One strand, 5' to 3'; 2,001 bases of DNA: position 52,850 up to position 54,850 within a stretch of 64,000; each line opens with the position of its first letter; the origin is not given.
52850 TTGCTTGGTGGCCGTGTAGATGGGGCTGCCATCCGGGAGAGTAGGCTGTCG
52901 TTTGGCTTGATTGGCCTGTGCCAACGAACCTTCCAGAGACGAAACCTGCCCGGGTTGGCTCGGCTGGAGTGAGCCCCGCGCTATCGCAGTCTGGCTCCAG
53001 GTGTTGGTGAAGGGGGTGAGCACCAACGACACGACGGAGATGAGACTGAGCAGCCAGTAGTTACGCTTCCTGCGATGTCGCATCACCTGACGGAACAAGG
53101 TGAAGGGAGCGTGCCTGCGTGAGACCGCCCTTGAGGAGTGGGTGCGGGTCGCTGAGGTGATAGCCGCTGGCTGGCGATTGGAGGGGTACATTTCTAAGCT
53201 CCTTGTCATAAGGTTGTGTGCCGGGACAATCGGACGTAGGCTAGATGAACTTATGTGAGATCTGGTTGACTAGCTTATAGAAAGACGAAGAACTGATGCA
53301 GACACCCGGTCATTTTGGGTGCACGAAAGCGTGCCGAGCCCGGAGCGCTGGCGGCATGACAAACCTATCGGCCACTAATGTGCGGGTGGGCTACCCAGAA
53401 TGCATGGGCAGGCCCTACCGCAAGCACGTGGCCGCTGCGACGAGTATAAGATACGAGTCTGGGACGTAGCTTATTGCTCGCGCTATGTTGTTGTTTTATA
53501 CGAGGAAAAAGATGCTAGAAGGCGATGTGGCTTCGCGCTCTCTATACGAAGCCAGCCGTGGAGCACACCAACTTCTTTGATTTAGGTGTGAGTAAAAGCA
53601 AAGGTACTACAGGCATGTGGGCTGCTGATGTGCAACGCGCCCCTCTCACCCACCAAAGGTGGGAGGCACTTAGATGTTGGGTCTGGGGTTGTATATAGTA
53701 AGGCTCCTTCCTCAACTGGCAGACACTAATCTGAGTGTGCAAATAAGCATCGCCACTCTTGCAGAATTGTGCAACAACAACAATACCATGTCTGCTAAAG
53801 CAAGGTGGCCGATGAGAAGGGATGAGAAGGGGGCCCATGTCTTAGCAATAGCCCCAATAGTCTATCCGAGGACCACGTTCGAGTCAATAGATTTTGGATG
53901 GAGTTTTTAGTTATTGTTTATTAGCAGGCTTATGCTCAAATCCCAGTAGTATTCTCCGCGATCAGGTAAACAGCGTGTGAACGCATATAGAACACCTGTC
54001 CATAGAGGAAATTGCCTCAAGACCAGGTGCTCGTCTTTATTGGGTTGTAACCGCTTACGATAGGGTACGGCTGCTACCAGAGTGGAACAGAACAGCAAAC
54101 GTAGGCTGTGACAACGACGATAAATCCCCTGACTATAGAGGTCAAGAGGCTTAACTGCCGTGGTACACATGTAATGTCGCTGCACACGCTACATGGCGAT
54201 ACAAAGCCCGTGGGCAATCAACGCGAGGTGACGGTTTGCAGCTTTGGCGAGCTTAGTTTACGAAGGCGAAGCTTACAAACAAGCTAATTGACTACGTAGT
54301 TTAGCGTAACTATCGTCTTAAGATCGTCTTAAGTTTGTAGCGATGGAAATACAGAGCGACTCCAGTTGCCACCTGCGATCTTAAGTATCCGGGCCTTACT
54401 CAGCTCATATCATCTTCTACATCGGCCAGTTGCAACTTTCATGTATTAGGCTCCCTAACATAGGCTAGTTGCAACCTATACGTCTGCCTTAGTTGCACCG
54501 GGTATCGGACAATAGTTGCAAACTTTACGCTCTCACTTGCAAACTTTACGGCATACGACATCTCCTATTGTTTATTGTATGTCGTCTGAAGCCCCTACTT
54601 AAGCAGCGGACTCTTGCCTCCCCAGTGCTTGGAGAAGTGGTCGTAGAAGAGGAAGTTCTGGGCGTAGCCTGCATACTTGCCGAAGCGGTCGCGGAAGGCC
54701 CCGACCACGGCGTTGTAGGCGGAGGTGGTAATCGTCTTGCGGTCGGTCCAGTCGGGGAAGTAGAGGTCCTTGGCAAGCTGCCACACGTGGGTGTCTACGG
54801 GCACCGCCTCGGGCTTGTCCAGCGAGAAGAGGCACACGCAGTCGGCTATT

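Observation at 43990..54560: A 10.5-kb RHS/Tc-like polymorphic-toxin island bracketed by inverted arrays of a palindromic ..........-like motif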

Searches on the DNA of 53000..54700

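Call 74: search_rna_families(source=window, start=53000, end=54700, threshold=evalue, max_evalue=1)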
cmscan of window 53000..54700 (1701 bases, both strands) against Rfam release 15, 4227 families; matches with E-value up to 1: 1.
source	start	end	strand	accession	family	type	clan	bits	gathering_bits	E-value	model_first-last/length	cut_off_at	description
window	53805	53846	+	RF01134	sR30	Gene; snRNA; snoRNA; CD-box;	-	19.3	38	0.048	1-57/57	no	Small nucleolar RNA sR30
